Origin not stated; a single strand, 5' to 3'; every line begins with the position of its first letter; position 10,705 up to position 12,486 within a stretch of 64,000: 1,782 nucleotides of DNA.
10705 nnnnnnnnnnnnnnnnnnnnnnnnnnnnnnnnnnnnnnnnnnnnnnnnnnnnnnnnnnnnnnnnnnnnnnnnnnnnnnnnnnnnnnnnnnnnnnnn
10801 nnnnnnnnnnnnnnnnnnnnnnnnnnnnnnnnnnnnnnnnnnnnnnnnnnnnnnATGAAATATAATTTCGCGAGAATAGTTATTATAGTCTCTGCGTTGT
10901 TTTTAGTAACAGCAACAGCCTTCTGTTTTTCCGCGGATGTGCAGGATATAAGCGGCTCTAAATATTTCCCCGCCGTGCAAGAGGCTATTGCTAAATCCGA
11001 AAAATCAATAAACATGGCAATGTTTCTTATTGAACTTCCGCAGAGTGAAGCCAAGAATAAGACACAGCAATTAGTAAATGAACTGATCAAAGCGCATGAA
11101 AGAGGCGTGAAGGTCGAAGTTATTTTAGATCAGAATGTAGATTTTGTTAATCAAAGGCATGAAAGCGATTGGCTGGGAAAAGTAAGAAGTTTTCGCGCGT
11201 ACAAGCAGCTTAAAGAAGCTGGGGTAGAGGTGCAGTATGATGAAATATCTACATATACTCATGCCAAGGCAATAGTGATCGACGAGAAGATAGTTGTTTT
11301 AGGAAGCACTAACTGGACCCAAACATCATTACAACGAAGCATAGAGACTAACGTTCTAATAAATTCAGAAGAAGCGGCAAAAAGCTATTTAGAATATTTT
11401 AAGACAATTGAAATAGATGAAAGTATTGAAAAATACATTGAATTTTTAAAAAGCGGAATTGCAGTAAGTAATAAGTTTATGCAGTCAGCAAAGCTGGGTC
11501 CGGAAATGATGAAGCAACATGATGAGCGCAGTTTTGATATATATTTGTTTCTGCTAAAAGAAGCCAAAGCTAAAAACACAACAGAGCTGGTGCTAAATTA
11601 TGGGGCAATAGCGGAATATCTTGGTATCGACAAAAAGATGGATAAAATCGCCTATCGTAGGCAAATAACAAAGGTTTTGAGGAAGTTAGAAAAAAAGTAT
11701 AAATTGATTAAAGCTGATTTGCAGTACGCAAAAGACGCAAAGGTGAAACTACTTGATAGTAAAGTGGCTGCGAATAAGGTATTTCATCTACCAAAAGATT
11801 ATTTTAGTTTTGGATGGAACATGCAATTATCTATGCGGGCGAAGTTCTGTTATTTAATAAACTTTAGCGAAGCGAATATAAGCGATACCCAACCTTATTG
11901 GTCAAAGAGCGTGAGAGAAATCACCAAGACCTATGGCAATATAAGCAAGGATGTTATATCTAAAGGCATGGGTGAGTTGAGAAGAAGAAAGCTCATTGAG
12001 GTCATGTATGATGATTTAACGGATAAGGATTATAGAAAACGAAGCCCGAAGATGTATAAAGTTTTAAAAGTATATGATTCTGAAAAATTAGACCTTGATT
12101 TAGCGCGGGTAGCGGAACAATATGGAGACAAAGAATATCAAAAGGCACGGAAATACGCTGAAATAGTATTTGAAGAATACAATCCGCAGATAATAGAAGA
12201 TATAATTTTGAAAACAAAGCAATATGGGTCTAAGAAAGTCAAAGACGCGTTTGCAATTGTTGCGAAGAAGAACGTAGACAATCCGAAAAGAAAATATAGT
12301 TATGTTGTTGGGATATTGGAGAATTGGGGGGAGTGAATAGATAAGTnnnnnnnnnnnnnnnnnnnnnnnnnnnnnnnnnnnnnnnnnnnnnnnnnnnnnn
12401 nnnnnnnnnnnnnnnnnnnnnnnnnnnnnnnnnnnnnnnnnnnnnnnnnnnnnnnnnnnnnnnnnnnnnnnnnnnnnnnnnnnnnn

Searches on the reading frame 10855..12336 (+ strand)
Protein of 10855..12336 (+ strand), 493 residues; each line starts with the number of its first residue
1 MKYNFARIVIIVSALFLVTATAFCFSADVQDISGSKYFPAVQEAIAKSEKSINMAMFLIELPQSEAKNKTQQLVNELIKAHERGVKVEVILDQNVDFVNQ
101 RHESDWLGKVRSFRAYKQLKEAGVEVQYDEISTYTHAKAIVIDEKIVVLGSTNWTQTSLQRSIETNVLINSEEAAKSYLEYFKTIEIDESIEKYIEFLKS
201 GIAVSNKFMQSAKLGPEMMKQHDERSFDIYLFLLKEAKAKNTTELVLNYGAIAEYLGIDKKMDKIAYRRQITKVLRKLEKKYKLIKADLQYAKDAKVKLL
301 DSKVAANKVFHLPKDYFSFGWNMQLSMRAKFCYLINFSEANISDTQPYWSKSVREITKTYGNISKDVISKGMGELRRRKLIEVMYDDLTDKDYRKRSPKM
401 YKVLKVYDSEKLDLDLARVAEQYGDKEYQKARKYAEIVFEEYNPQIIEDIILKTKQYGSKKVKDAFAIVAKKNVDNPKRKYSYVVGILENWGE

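Call 36: search_protein_families(library=pfam, proteins=[window:10855-12336:+], max_evalue=0.001)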
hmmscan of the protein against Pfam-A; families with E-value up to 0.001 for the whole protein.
window:10855-12336:+ (493 aa): 2 families
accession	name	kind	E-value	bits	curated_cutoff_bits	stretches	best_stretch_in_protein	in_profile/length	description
PF13091.12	PLDc_2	-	8.6e-28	97.2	27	1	43-184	3-130/132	PLD-like domain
PF00614.28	PLDc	-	0.00037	20.8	21.9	1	136-157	6-27/28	Phospholipase D Active site motif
